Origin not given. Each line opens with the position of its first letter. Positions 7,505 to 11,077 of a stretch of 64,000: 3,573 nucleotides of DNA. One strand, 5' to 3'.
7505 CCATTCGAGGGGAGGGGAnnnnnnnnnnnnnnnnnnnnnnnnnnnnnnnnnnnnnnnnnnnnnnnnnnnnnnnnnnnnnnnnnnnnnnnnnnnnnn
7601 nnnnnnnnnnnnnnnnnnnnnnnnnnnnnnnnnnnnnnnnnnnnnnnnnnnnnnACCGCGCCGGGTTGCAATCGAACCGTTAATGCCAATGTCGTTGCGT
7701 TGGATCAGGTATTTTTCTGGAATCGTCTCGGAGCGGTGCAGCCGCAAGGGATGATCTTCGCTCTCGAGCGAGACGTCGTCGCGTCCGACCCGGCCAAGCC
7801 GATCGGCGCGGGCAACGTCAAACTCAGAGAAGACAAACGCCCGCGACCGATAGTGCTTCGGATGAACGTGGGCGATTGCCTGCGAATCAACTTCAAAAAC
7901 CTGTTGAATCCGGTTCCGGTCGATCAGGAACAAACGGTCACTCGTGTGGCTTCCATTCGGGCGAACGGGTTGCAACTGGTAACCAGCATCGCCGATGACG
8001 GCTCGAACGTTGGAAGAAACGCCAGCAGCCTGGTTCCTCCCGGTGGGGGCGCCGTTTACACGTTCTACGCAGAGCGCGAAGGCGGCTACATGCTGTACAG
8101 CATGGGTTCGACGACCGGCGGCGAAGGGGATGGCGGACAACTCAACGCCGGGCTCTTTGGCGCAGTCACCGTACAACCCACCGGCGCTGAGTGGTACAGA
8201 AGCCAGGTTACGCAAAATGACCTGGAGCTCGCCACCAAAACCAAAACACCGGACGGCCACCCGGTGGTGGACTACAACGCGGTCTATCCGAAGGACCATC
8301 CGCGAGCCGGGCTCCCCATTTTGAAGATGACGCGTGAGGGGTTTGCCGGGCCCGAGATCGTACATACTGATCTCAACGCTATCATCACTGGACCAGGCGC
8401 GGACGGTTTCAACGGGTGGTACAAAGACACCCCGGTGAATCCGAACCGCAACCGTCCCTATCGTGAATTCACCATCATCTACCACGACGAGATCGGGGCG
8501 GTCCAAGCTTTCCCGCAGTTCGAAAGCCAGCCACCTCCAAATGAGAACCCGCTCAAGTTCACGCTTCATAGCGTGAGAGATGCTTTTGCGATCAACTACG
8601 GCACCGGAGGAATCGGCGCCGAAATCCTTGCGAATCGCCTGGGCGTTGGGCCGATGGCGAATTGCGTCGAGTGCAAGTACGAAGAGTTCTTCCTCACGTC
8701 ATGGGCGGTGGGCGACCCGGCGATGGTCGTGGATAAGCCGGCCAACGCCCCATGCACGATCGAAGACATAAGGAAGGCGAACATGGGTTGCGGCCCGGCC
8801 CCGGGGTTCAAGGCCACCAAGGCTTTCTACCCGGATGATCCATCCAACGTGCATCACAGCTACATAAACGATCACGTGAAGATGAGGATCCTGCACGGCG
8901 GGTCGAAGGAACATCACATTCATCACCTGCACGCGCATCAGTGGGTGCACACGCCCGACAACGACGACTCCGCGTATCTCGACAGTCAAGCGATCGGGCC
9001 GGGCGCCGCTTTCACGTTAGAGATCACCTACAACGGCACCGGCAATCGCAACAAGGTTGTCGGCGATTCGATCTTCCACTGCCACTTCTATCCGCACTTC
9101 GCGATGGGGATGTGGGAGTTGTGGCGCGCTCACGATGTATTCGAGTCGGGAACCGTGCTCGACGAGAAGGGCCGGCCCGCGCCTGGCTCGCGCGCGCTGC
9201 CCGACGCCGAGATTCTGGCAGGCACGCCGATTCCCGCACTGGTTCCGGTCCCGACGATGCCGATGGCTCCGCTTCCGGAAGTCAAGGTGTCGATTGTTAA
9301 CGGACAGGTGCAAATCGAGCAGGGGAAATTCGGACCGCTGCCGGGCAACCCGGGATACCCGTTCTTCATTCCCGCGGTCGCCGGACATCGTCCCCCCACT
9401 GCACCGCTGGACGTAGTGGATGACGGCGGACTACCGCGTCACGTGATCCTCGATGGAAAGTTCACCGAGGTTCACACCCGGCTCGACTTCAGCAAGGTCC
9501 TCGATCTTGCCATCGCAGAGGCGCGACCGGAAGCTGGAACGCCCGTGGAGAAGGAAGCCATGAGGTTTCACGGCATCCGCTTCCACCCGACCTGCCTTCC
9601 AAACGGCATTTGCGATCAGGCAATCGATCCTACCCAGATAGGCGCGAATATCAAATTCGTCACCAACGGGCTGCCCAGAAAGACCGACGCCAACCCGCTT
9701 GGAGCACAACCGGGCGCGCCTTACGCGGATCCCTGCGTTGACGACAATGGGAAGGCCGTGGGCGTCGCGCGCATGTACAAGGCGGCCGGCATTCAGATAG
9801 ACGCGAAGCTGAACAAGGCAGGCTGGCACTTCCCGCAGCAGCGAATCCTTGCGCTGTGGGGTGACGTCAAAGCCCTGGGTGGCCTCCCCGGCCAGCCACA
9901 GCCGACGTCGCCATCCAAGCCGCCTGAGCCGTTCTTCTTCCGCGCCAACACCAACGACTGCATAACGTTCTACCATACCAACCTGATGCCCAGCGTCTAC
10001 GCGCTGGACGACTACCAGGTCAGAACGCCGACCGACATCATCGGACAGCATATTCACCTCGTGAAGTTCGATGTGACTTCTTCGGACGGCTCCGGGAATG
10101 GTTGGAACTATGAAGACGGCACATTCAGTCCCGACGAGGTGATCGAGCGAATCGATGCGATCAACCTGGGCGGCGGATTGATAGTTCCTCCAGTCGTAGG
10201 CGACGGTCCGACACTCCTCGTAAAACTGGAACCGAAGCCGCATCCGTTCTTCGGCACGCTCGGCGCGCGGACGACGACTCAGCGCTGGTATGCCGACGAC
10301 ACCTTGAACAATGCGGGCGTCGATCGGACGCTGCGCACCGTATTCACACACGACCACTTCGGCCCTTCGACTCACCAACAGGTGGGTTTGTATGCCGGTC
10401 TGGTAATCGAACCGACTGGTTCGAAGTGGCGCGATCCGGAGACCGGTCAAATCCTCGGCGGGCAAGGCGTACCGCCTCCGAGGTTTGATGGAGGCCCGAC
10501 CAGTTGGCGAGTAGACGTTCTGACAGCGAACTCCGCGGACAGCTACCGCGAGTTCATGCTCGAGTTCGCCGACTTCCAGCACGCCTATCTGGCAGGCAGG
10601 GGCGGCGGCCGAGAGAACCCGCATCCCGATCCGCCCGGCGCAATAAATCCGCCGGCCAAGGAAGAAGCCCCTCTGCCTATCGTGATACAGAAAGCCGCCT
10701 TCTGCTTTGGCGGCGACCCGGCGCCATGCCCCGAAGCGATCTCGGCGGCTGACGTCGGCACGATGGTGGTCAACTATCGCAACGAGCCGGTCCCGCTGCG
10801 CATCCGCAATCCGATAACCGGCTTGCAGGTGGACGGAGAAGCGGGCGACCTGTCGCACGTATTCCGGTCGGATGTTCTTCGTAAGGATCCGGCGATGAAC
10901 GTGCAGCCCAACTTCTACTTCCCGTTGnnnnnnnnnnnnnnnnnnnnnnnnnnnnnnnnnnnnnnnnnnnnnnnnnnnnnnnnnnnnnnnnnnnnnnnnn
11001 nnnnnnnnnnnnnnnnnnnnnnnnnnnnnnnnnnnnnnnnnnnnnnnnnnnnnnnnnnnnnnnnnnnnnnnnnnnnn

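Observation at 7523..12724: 1733-aa secreted protein carrying canonical MCO copper motifs plus a second, atypical His-rich set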

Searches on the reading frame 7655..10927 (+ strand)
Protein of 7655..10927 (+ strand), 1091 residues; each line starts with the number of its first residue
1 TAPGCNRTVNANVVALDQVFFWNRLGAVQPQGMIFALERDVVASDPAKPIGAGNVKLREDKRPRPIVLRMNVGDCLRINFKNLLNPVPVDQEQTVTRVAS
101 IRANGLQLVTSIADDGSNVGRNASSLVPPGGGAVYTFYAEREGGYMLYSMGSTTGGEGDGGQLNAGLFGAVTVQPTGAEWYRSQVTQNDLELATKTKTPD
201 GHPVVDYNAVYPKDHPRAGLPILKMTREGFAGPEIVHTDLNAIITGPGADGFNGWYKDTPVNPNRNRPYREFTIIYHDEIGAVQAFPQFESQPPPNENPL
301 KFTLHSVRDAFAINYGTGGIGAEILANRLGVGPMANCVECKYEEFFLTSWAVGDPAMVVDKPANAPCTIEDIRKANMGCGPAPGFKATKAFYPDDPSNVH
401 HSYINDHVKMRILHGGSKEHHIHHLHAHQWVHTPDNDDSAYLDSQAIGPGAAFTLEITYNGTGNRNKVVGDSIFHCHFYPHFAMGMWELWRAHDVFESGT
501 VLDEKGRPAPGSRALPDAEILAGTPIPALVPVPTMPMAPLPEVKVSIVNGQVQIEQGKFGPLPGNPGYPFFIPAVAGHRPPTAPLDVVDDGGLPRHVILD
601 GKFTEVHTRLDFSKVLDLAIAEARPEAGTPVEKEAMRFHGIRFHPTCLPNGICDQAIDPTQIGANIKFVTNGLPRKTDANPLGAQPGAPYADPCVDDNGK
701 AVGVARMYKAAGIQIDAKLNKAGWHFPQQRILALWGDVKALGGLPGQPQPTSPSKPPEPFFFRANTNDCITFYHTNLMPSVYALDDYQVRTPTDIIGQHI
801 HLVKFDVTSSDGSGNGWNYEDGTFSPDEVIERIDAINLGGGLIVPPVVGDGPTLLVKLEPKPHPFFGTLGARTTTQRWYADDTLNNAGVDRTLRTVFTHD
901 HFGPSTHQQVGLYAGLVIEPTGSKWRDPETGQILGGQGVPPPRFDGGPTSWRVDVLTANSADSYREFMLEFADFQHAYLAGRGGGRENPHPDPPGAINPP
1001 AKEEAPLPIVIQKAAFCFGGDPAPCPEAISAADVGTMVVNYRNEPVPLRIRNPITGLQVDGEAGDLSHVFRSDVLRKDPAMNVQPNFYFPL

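Call 49: predict_structure(alignment_id=A2)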
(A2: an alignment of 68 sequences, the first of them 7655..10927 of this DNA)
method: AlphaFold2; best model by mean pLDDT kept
length: 1091 residues; sequences in the alignment: 68
mean_pLDDT: 73.6   pTM: 0.81
mean pLDDT of the five models: 73.6, 72.4, 70.1, 65.7, 62.2
residues with pLDDT >= 90: 216; 70-90: 450; 50-70: 318; < 50: 107
segments of 3 or more residues with pLDDT < 50: 157-160, 315-319, 439-449, 479-484, 658-663, 785-787, 800-816, 818-820, 904-908, 1007-1009, 1031-1051, 1063-1066
pLDDT, mean of each block of 10 residues (from residue 1): 80 87 69 88 93 89 88 95 88 79 86 72 75 92 86 55 72 93 93 93 96 93 94 92 91 75 80 73 55 57 55 47 67 76 61 74 65 57 78 70 86 66 59 52 41 69 67 58 58 89 89 85 90 91 82 64 68 74 84 90 76 84 87 82 88 67 68 72 79 77 85 77 73 85 60 71 80 84 59 56 46 47 80 95 80 90 93 83 66 53 48 71 81 67 72 81 73 65 63 67 57 69 61 38 37 54 52 66 64 50
secondary structure, 60 per line:
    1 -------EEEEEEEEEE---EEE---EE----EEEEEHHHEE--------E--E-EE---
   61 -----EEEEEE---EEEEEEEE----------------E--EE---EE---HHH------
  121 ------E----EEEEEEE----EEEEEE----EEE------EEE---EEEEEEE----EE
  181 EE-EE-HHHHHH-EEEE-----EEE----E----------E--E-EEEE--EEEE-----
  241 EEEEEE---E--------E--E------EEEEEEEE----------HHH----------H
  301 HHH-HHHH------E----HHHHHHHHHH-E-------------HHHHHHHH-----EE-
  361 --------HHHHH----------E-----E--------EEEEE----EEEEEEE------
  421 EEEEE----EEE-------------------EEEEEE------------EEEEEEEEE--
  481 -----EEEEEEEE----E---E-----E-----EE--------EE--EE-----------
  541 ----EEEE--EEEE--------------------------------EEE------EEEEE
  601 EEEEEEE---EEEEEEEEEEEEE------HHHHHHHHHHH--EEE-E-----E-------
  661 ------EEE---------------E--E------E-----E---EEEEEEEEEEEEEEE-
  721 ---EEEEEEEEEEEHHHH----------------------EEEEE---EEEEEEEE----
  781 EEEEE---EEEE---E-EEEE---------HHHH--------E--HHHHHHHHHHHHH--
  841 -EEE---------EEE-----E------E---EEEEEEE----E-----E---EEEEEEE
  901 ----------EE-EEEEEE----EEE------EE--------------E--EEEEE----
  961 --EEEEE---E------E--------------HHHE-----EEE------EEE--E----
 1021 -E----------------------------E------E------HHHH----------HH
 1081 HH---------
elements in order (helices of 4 or more, strands of 3 or more residues): E8-17 E21-23 E33-37 E66-71 E75-82 E132-138 E143-148 E153-155 E162-164 E168-174 E179-182 H187-192 E194-197 E203-205 E226-229 E232-235 E241-246 E269-276 H300-303 H305-308 H320-329 H345-352 H369-373 E399-403 E408-414 E421-425 E430-432 E452-457 E470-478 E486-493 E545-548 E551-554 E587-589 E596-607 E611-623 H630-640 E643-645 E667-669 E705-719 E724-734 H735-738 E761-765 E769-776 E781-785 E789-792 E798-801 H811-814 H826-838 E842-844 E854-856 E873-879 E894-900 E914-919 E924-926 E952-956 E963-967 E1002-1004 E1011-1013 H1065-1068 H1079-1082

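Call 52: fold_search(model_id=the predicted structure, library=pdb)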
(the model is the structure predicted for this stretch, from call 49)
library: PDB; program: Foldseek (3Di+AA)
matches with E <= 10: 969; with E <= 0.001: 486
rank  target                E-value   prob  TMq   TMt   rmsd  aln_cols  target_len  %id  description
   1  9bxa_A                4.5e-34  1.00  0.46  0.42   8.3      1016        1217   21  Structure of Mnx H340A complex from Bacillus sp. PL-12 (released 2024-08-07)
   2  4bxs_V                5.6e-10  1.00  0.16  0.15  24.0      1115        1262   10  Crystal Structure of the Prothrombinase Complex from the Venom of Pseudonaja Textilis (released 2013-07-31)
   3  4enz                  6.3e-10  1.00  0.20  0.20  21.1      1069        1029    8  Structure of human ceruloplasmin at 2.6 A resolution (released 2013-04-17)
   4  3tas_B                6.6e-10  1.00  0.18  0.58   9.3       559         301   15  Small laccase from Streptomyces viridosporus T7A (released 2012-08-29)
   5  1aoz_A                7.0e-10  1.00  0.18  0.33  19.8       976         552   10  REFINED CRYSTAL STRUCTURE OF ASCORBATE OXIDASE AT 1.9 ANGSTROMS RESOLUTION (released 1993-10-31)
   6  6rhq_C                1.4e-09  1.00  0.18  0.62   8.1       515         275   14  Crystal Structure of Two-Domain Laccase mutant I170A from Streptomyces griseoflavus (released 2019-07-17)
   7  5o4q_J                1.8e-09  1.00  0.18  0.62   8.9       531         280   14  Crystal Structure of mutant M54L/M64L/M96L of Two-Domain Laccase from Streptomyces griseoflavus with 0.25 mM copper su (released 2018-03-28)
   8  3tbb_C                2.0e-09  1.00  0.18  0.62   8.5       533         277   14  Small laccase from Streptomyces viridosporus T7A; alternate crystal form. (released 2012-08-29)
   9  8p9u_E                2.4e-09  1.00  0.18  0.62   9.0       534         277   13  Crystal Structure of Two-Domain Laccase mutant M199A/D268N from Streptomyces griseoflavus (released 2024-04-10)
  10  7pen_B                2.5e-09  1.00  0.18  0.62   7.8       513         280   14  Crystal Structure of Two-Domain Laccase mutant Y230A from Streptomyces griseoflavus (released 2022-01-19)
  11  7pu0_B                2.5e-09  1.00  0.18  0.62   9.1       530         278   15  Crystal Structure of Two-Domain Laccase mutant H165A/M199G from Streptomyces griseoflavus (released 2022-01-19)
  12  5o4i_L                2.8e-09  1.00  0.17  0.58   8.1       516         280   14  Crystal Structure of mutant M54L/M64L/M96L of Two-Domain Laccase from Streptomyces griseoflavus dialyzed against solut (released 2018-03-28)
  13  6zip_A                2.8e-09  1.00  0.17  0.58   9.0       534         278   14  Crystal Structure of Two-Domain Laccase mutant R240A from Streptomyces griseoflavus (released 2021-05-05)
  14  6fc7_A                3.2e-09  1.00  0.18  0.61   8.4       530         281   14  Crystal Structure of Two-Domain Laccase mutant H165F from Streptomyces griseoflavus with high copper ions occupancy (released 2019-01-30)
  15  3tbb_B                3.2e-09  1.00  0.18  0.62   8.5       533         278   15  Small laccase from Streptomyces viridosporus T7A; alternate crystal form. (released 2012-08-29)
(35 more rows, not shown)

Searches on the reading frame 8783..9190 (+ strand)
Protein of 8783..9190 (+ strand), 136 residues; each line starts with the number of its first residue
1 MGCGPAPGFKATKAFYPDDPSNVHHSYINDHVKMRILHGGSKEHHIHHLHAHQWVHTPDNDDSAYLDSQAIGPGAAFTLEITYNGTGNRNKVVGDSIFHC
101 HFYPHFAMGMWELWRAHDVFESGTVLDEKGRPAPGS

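Call 48: search_solved_structures(query=window:8783-9190:+, max_evalue=10, show_alignments=4)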
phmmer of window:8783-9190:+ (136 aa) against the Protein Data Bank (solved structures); distinct sequences matched with E-value up to 10: 3.
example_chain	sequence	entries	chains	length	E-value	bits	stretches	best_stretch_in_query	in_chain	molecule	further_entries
9bxa_A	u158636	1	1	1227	2.2e-31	112.2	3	18-124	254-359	MnxG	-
9ix9_A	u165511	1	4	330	0.0017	21.6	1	37-114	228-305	Two-Domain Laccase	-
1aoz_A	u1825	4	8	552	0.12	15.7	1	42-114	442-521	ASCORBATE OXIDASE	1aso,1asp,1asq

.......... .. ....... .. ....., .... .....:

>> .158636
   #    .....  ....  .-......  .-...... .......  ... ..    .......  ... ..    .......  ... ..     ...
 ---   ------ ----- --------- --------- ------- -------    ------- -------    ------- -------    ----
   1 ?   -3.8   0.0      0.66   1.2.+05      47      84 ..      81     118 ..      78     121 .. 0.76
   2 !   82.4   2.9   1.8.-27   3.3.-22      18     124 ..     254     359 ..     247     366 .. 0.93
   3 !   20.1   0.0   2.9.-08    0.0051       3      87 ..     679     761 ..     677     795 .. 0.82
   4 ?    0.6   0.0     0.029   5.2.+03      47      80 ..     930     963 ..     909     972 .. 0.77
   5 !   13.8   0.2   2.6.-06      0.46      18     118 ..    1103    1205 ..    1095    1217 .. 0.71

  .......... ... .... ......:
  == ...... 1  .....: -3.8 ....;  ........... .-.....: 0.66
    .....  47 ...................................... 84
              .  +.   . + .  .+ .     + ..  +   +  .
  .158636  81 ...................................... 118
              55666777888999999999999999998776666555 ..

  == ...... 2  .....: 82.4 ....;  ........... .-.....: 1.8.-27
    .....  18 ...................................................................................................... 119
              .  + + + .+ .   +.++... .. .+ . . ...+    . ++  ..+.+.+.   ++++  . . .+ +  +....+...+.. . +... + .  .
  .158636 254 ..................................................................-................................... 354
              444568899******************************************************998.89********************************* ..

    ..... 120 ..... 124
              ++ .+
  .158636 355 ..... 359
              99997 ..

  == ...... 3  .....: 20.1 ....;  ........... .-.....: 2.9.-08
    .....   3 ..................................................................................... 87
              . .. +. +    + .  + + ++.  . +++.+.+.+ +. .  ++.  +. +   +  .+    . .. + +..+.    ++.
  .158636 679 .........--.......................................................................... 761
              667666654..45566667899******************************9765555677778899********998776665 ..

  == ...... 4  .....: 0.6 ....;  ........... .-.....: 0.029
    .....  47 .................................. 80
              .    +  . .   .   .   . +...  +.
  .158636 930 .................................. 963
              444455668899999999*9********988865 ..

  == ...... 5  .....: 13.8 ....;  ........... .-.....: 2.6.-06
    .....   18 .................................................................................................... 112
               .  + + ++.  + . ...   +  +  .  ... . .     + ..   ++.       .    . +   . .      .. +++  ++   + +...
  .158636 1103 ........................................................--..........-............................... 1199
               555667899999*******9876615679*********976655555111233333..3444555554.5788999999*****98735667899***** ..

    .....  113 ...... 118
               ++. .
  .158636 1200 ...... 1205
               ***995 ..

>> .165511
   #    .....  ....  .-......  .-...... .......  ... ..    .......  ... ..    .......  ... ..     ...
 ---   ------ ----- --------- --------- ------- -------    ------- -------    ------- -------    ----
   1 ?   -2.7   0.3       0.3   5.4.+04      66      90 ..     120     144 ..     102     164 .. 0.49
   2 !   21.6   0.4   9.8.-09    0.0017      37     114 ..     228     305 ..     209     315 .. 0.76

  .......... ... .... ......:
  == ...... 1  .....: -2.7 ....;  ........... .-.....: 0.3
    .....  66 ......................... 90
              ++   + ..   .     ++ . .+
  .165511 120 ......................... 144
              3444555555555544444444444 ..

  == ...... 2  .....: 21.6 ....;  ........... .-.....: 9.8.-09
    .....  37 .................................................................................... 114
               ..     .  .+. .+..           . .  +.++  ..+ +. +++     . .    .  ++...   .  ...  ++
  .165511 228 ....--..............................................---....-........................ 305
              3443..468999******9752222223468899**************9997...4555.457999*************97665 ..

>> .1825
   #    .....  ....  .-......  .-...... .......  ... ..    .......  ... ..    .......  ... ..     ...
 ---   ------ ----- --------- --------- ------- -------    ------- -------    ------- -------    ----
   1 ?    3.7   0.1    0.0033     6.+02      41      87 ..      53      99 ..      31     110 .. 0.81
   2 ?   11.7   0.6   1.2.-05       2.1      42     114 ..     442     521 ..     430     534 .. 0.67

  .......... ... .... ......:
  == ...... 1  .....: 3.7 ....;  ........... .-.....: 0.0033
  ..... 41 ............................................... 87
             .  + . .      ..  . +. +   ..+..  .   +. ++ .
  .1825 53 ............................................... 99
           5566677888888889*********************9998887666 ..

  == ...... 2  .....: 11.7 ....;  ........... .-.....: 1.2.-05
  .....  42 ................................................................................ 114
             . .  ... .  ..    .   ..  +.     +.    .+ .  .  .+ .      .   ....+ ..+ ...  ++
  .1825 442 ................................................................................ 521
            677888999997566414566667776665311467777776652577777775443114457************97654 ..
